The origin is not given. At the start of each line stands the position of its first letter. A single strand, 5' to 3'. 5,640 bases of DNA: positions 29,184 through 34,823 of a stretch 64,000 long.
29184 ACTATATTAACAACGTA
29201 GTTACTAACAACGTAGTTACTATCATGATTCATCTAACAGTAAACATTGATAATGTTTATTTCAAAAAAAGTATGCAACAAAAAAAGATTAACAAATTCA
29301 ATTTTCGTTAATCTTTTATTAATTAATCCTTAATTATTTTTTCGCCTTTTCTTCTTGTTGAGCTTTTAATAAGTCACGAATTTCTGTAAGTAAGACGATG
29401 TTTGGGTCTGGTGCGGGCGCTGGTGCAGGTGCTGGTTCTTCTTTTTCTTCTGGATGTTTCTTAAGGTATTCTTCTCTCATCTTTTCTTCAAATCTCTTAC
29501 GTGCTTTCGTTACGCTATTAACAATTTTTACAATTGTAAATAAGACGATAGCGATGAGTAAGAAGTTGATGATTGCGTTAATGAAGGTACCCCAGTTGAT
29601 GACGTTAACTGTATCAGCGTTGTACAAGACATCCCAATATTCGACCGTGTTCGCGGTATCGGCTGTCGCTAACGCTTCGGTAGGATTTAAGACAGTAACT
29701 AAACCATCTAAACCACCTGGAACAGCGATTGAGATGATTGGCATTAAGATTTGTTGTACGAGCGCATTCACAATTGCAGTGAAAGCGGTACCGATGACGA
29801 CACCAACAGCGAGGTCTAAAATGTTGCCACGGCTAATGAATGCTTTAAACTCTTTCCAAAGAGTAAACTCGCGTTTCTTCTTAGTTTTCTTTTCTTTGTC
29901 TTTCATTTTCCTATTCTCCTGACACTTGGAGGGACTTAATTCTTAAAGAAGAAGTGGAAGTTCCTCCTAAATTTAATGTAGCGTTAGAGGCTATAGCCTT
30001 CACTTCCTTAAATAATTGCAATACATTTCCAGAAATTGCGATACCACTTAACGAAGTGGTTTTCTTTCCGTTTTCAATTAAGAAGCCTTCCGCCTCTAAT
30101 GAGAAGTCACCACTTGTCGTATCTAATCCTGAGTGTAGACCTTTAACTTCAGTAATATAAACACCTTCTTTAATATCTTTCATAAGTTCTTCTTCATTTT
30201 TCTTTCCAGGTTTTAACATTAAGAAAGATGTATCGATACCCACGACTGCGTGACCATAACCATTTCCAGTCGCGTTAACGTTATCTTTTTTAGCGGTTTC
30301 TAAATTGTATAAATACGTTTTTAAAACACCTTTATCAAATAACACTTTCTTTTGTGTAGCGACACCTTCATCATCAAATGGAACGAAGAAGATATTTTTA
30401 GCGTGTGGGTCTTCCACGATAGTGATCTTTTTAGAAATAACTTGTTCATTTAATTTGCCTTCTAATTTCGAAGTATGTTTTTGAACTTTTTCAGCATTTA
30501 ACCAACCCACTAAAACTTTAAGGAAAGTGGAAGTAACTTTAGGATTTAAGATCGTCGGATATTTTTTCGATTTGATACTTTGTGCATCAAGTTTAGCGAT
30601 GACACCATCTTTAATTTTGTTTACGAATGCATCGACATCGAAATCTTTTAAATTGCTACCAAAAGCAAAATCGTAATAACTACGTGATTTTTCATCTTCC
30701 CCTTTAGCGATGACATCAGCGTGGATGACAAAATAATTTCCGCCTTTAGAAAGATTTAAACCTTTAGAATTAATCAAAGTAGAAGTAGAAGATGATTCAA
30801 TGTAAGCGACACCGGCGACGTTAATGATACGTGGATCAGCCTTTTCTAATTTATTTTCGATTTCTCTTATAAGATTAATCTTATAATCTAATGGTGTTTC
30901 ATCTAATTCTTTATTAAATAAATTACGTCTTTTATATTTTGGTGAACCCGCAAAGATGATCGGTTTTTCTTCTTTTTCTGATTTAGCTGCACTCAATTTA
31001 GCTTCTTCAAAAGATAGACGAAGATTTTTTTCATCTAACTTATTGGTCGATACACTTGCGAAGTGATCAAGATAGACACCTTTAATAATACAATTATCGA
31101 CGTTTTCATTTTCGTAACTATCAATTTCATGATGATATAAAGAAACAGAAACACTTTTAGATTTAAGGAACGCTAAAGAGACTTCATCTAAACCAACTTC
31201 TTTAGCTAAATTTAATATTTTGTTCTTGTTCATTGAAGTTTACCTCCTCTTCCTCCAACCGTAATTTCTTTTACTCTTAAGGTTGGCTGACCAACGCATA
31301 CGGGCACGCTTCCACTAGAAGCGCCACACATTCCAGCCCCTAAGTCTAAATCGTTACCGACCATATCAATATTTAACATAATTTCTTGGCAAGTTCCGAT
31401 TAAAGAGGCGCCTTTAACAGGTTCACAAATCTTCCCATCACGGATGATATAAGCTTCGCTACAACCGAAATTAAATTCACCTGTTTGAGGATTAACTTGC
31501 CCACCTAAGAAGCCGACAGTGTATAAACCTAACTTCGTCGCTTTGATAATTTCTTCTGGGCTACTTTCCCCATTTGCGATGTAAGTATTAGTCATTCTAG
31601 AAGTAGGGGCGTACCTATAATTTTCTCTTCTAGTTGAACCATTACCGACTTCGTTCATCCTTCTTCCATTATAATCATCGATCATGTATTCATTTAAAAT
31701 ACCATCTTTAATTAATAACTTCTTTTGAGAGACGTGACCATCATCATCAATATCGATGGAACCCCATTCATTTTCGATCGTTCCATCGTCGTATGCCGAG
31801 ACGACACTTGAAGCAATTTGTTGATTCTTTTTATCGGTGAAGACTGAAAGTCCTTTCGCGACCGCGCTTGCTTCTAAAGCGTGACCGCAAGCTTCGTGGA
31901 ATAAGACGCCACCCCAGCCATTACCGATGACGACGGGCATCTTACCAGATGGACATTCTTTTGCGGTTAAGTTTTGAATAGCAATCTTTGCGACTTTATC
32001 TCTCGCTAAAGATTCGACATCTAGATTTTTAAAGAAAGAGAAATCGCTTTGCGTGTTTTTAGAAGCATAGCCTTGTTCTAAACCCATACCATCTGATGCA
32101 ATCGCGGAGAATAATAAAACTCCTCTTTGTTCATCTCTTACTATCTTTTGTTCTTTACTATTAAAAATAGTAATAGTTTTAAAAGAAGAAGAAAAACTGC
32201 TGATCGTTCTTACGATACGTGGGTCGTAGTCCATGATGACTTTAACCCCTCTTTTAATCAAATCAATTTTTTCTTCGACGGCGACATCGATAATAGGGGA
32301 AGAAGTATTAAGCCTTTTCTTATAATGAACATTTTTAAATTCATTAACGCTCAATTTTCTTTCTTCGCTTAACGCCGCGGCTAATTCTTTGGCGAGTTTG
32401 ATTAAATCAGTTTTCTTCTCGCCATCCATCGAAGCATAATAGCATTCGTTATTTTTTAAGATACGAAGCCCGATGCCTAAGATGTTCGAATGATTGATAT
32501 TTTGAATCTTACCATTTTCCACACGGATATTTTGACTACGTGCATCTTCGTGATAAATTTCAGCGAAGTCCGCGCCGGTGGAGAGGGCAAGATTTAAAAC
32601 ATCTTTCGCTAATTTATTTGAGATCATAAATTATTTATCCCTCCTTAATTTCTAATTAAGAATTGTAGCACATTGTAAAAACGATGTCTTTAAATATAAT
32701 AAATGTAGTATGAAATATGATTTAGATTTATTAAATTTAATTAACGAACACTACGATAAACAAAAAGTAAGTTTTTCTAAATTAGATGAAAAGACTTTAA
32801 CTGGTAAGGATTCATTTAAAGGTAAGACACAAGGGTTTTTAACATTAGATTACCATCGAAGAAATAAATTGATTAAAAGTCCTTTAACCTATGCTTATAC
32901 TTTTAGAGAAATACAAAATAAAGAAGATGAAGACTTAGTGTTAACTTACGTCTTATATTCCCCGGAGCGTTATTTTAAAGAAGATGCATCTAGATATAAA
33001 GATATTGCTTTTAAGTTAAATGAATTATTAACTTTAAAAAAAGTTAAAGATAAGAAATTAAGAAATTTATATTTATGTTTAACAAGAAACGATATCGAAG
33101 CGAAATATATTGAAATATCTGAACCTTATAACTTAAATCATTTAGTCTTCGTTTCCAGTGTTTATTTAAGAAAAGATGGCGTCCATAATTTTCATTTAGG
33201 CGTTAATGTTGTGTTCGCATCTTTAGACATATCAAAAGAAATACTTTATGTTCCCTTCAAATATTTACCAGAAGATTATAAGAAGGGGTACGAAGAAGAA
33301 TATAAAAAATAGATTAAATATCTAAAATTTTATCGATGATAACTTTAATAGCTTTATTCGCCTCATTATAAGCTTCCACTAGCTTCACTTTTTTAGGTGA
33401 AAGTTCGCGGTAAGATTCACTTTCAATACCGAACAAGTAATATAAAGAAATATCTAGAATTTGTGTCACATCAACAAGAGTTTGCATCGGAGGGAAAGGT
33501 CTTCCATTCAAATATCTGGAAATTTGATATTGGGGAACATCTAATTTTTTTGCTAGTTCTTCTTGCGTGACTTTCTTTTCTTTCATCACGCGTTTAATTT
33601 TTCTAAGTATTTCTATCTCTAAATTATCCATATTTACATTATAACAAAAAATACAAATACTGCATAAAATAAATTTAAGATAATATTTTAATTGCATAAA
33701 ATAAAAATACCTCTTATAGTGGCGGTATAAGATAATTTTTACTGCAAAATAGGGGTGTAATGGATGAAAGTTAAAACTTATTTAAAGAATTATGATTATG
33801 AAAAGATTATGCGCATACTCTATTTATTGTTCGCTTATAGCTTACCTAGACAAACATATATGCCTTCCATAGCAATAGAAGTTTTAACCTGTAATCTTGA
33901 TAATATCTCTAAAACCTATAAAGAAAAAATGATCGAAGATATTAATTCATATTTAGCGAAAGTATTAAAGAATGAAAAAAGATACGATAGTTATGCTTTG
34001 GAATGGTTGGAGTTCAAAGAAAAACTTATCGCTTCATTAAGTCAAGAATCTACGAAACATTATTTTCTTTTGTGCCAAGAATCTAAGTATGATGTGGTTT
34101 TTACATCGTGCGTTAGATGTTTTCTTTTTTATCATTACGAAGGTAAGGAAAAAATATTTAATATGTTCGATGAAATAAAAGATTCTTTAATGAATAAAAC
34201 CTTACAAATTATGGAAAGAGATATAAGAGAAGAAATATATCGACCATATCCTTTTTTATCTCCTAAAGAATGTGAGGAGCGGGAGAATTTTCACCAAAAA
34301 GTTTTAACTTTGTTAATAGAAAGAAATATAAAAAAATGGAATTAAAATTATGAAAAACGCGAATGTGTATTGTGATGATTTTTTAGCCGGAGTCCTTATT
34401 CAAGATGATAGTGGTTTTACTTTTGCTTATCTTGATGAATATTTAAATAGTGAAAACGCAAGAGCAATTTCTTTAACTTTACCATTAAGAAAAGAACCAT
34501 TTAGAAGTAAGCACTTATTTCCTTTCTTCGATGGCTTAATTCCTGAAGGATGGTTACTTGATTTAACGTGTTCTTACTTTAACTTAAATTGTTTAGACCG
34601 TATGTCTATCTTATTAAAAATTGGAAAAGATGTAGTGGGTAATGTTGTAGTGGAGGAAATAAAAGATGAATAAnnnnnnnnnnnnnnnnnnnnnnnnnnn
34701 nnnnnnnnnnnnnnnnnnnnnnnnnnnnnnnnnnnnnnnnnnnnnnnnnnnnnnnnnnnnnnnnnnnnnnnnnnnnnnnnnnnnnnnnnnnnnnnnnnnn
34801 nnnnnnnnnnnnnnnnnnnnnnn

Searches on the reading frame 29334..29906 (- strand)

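Call 48: search_protein_families(library=pfam, proteins=[window:29334-29906:-], max_evalue=0.001)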
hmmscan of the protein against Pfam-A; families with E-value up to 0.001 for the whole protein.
window:29334-29906:- (190 aa): 1 family
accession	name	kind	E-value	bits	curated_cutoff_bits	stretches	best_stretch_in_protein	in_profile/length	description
PF01741.23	MscL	-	4.5e-36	124.3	27.4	1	16-181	1-123/123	Large-conductance mechanosensitive channel, MscL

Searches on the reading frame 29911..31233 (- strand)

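Call 48: search_protein_families(library=pfam, proteins=[window:29911-31233:-], max_evalue=0.001)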
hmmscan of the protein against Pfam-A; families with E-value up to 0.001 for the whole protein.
window:29911-31233:- (440 aa): 2 families
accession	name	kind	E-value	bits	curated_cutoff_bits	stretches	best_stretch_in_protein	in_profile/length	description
PF19289.4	PmbA_TldD_3rd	-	4.9e-65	219.2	22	1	222-439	1-220/220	PmbA/TldA metallopeptidase C-terminal domain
PF19290.4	PmbA_TldD_2nd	-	4.3e-12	46.9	20.9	1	109-214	2-108/109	PmbA/TldA metallopeptidase central domain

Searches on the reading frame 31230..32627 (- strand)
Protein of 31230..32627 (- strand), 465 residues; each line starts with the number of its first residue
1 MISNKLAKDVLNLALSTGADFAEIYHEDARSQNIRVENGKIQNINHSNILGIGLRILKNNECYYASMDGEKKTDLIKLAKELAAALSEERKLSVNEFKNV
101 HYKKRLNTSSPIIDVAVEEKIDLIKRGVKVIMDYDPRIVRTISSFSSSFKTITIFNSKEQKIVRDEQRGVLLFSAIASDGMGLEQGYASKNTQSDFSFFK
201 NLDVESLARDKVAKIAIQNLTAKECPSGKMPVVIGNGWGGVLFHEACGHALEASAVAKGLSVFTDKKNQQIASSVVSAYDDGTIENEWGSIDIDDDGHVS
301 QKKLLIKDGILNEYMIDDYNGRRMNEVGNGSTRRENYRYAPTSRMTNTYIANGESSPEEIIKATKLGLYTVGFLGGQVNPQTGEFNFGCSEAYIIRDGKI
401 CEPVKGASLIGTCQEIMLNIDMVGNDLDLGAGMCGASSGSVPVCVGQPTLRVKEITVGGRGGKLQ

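Call 48: search_protein_families(library=pfam, proteins=[window:31230-32627:-], max_evalue=0.001)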
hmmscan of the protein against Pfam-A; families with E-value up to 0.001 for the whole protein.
window:31230-32627:- (465 aa): 3 families
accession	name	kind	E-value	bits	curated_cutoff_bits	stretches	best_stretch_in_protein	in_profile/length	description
PF19289.4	PmbA_TldD_3rd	-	2e-65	220.5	22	1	227-459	1-220/220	PmbA/TldA metallopeptidase C-terminal domain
PF01523.21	PmbA_TldD_1st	-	4.8e-13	49.5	20.9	1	22-83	1-62/65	PmbA/TldA metallopeptidase domain 1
PF19290.4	PmbA_TldD_2nd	-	2.6e-11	44.4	20.9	1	111-218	2-107/109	PmbA/TldA metallopeptidase central domain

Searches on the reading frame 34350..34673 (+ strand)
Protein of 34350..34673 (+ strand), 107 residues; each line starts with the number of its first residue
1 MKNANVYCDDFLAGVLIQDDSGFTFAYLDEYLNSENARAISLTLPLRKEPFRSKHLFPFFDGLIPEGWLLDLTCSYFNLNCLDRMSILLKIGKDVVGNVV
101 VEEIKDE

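Call 48: search_protein_families(library=pfam, proteins=[window:34350-34673:+], max_evalue=0.001)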
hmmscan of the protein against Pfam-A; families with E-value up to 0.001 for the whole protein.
window:34350-34673:+ (107 aa): 1 family
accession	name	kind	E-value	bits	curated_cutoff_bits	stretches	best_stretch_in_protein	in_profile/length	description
PF13657.11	Couple_hipA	-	1.9e-23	83.3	22.5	1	5-101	2-98/99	HipA N-terminal domain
